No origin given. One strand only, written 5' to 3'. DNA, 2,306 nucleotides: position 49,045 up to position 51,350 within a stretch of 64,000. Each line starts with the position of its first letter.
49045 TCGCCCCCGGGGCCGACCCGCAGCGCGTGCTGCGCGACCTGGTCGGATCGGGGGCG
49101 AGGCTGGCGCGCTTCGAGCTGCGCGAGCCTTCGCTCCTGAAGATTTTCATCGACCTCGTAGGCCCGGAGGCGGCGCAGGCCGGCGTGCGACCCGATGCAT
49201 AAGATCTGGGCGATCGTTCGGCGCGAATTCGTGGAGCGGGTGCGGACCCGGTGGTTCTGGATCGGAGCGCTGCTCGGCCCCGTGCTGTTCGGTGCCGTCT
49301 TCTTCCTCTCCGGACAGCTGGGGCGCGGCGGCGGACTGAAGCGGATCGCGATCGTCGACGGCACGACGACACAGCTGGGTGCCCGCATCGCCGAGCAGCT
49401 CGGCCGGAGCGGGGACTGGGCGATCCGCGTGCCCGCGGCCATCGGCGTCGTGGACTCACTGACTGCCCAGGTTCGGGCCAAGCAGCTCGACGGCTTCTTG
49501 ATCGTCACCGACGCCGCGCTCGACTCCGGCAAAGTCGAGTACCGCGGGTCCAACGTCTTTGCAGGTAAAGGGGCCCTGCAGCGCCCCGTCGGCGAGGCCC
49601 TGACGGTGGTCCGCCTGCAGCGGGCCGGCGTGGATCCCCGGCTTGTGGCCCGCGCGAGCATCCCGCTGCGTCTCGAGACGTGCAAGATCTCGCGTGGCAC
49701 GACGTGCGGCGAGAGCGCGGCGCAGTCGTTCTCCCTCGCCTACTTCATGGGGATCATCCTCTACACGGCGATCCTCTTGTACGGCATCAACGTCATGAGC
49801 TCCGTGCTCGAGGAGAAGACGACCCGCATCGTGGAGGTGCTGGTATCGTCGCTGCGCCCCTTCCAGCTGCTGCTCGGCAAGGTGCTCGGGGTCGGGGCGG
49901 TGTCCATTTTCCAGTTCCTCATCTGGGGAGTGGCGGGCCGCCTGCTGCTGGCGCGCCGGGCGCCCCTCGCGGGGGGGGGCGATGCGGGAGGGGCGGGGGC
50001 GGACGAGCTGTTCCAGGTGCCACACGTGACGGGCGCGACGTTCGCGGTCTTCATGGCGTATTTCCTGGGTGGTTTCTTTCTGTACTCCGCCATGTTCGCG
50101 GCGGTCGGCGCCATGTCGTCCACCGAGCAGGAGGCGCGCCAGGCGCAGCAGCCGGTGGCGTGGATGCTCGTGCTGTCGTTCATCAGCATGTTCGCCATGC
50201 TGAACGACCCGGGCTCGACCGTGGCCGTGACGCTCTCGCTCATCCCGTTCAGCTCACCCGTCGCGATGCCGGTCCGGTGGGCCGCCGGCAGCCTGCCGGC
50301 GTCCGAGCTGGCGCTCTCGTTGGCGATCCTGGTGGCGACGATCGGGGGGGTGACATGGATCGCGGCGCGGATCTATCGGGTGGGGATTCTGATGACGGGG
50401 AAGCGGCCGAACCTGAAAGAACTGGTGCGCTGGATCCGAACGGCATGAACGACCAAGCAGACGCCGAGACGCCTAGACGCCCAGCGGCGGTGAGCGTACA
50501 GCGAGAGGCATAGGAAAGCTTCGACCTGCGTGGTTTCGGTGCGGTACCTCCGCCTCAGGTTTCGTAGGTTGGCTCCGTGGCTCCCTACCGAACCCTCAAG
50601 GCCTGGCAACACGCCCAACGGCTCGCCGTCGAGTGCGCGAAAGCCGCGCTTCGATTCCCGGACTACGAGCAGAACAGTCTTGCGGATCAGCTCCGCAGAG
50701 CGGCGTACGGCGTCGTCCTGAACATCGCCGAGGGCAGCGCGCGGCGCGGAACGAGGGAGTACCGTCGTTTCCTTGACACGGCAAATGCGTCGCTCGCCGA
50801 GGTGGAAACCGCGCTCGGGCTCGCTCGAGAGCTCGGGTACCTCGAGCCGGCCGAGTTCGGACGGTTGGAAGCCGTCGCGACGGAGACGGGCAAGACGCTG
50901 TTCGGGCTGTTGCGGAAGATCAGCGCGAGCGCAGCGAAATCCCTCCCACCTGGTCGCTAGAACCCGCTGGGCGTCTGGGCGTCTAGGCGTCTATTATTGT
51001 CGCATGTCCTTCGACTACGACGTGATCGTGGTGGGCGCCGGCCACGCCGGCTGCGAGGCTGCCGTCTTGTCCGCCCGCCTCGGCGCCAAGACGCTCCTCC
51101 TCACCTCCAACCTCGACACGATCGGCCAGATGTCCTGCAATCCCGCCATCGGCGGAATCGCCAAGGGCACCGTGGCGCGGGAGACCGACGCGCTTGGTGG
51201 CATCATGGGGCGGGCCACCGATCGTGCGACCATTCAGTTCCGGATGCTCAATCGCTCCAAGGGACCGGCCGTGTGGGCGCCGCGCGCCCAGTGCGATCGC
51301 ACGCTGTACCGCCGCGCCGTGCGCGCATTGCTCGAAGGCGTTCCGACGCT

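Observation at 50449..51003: Four-helix-bundle (23S-rRNA-IVS / Avd-like) gene enclosed by a 29-nt inverted repeat made of tandem octamers, filling a whole intergenic region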

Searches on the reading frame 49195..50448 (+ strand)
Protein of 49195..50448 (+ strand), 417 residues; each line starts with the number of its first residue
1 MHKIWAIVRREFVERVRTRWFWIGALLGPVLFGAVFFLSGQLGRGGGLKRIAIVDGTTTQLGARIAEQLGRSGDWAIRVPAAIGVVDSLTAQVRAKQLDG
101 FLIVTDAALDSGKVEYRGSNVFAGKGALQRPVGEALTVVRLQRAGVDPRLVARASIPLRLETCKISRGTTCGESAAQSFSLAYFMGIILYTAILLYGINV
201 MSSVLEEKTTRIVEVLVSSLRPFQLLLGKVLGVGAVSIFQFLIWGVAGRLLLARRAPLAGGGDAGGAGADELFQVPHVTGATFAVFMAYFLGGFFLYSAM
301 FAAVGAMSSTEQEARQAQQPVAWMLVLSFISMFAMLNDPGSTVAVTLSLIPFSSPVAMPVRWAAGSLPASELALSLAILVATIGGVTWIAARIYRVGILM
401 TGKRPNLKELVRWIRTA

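Call 9: search_protein_families(library=pfam, proteins=[window:49195-50448:+])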
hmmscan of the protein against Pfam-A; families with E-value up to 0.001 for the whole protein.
window:49195-50448:+ (417 aa): 2 families
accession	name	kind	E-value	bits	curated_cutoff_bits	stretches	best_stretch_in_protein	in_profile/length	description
PF12698.13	ABC2_membrane_3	-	1.3e-42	146.6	31.6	1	19-391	1-346/347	ABC-2 family transporter protein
PF12679.13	ABC2_membrane_2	-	9.4e-07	28.8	27.2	1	5-334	1-200/283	ABC-2 family transporter protein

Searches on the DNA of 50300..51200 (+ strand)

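Call 34: search_rna_families(source=window, start=50300, end=51200, threshold=evalue, max_evalue=1)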
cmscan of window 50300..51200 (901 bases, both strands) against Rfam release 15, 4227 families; matches with E-value up to 1: 0.
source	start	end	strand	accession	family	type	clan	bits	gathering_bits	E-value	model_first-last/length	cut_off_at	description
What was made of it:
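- On Rfam RNA families: 0 matches at E up to 1 in 50300-51200 (call 34).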

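Call 70: search_rna_families(sources=[L009, L010, L011, L012, L013, L014, L015, L016, L017, L018, L019, L020, L021, L022, L023, L024, L025, L026, L027, L028], threshold=gathering)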
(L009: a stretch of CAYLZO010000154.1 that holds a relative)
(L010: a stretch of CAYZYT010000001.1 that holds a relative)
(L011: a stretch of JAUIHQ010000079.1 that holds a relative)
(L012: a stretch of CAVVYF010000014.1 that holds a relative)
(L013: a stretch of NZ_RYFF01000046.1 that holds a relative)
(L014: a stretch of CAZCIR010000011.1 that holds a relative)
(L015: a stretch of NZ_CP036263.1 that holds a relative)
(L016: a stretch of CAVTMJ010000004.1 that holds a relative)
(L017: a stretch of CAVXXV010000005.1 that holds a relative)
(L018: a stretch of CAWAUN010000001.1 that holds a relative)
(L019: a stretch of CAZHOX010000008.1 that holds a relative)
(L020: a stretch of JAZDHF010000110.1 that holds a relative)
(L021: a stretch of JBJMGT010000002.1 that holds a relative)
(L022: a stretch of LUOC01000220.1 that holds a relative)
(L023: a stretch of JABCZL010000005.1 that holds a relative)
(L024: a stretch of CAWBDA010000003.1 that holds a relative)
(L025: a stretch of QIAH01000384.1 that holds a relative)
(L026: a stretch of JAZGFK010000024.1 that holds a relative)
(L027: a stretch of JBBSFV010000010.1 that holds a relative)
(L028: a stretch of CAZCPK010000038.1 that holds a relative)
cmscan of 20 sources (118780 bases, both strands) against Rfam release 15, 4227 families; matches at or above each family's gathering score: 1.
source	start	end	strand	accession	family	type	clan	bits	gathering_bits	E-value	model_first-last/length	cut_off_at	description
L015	3988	4071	+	RF00005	tRNA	Gene; tRNA;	CL00001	49.8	29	2.2e-07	1-71/71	no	tRNA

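Call 71: search_rna_families(sources=[L029, L030, L031, L032, L033, L034, L035, L036, L037, L038, L039, L040, L041, L042, L043, L044, L045, L046, L047, L048], threshold=gathering)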
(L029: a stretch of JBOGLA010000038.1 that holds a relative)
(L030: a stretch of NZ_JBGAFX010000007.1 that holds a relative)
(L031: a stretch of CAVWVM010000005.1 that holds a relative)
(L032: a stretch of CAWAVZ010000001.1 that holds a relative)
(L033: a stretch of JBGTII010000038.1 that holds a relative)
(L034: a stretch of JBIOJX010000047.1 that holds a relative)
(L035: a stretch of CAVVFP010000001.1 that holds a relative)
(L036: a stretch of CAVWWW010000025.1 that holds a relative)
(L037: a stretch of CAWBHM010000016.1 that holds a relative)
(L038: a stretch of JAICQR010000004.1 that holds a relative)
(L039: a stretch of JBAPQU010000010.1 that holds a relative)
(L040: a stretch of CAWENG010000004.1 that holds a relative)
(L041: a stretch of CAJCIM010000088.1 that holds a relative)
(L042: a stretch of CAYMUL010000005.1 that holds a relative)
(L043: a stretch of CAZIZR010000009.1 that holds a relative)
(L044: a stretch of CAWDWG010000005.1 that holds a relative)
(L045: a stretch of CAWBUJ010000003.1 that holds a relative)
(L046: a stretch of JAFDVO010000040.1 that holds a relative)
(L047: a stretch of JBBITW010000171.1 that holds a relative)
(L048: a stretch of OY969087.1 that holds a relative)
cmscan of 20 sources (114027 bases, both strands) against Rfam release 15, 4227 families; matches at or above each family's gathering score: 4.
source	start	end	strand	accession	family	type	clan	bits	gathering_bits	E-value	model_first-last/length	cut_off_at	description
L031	5952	6023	+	RF00005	tRNA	Gene; tRNA;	CL00001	73.3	29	7e-14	1-71/71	no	tRNA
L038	69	141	-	RF00005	tRNA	Gene; tRNA;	CL00001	63.2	29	4e-11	1-71/71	no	tRNA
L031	1688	1733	-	RF01687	Acido-Lenti-1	Gene; sRNA;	-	46.1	37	5.2e-07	1-46/46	no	Acido-Lenti-1 RNA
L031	476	521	-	RF01687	Acido-Lenti-1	Gene; sRNA;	-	37.9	37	9.1e-05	1-46/46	no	Acido-Lenti-1 RNA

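Call 72: search_rna_families(sources=[L049, L050, L051, L052, L053, L054, L055, L056, L057, L058, L059, L060, L061, L062, L063, L064, L065, L066, L067, L068], threshold=gathering)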
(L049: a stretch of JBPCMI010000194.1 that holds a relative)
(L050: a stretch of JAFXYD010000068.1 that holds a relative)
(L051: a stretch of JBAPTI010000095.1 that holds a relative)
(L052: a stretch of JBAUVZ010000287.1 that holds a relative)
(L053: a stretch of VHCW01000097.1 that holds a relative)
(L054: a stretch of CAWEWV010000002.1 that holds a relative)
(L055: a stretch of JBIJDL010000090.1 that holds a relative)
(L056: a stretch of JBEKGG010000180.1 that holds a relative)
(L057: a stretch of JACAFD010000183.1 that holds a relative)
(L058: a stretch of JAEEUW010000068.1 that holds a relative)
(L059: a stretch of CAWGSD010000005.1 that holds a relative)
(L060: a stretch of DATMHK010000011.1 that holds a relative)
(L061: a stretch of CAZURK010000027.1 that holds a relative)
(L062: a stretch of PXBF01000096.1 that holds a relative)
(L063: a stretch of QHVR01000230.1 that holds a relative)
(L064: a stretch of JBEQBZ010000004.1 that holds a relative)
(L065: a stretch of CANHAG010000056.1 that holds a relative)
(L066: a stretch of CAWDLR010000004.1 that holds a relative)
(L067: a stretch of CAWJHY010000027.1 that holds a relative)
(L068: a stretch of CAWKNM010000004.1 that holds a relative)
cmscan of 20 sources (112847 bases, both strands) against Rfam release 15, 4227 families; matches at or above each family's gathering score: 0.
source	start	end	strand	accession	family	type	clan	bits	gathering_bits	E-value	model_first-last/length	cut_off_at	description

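Call 73: search_rna_families(sources=[L069, L070, L071, L072, L073, L074, L075, L076, L077, L078, L079, L080, L081, L082, L083, L084, L085], threshold=gathering)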
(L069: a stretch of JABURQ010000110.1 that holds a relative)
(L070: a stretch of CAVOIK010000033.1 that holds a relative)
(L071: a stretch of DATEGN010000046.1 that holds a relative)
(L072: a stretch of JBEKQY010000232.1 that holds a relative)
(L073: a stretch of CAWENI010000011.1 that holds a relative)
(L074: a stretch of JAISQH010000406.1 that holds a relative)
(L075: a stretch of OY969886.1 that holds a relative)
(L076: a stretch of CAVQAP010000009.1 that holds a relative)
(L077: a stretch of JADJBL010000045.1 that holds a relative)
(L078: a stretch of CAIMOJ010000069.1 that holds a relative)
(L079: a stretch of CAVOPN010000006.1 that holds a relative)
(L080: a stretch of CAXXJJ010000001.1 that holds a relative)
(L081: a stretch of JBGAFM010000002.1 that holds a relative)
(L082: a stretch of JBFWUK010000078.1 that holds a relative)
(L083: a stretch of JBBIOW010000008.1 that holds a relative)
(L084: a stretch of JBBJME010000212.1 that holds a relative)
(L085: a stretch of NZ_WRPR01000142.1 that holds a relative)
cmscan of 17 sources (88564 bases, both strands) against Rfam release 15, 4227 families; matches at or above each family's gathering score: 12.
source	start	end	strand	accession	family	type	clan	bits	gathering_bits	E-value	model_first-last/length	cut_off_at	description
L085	1924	1996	-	RF00005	tRNA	Gene; tRNA;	CL00001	62.5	29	5.2e-11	1-71/71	no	tRNA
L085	2882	2954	-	RF00005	tRNA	Gene; tRNA;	CL00001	59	29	4.7e-10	1-71/71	no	tRNA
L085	1841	1912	-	RF00005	tRNA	Gene; tRNA;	CL00001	58.9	29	4.9e-10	1-71/71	no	tRNA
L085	1747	1819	-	RF00005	tRNA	Gene; tRNA;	CL00001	58.6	29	5.9e-10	1-71/71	no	tRNA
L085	3571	3643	-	RF00005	tRNA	Gene; tRNA;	CL00001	58.4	29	6.7e-10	1-71/71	no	tRNA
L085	2516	2587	-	RF00005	tRNA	Gene; tRNA;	CL00001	56.7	29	1.9e-09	1-71/71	no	tRNA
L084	5014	5091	-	RF00029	Intron_gpII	Intron;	-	54.4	40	8.8e-08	1-77/77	no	Group II catalytic intron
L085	3393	3463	-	RF00005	tRNA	Gene; tRNA;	CL00001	52.8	29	2.3e-08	1-71/71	no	tRNA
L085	2715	2789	-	RF00005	tRNA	Gene; tRNA;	CL00001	49.5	29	1.9e-07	1-71/71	no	tRNA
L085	988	1058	-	RF00005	tRNA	Gene; tRNA;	CL00001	45.8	29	2e-06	1-71/71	no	tRNA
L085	2599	2669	-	RF00005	tRNA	Gene; tRNA;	CL00001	44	29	6.3e-06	1-71/71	no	tRNA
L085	3875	3947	-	RF00005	tRNA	Gene; tRNA;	CL00001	32.2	29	0.011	1-71/71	no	tRNA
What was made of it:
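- None of the 77 loci lies in rRNA (calls 70-73).
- Tried and rejected: 0 of 77 loci (calls 70-73).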
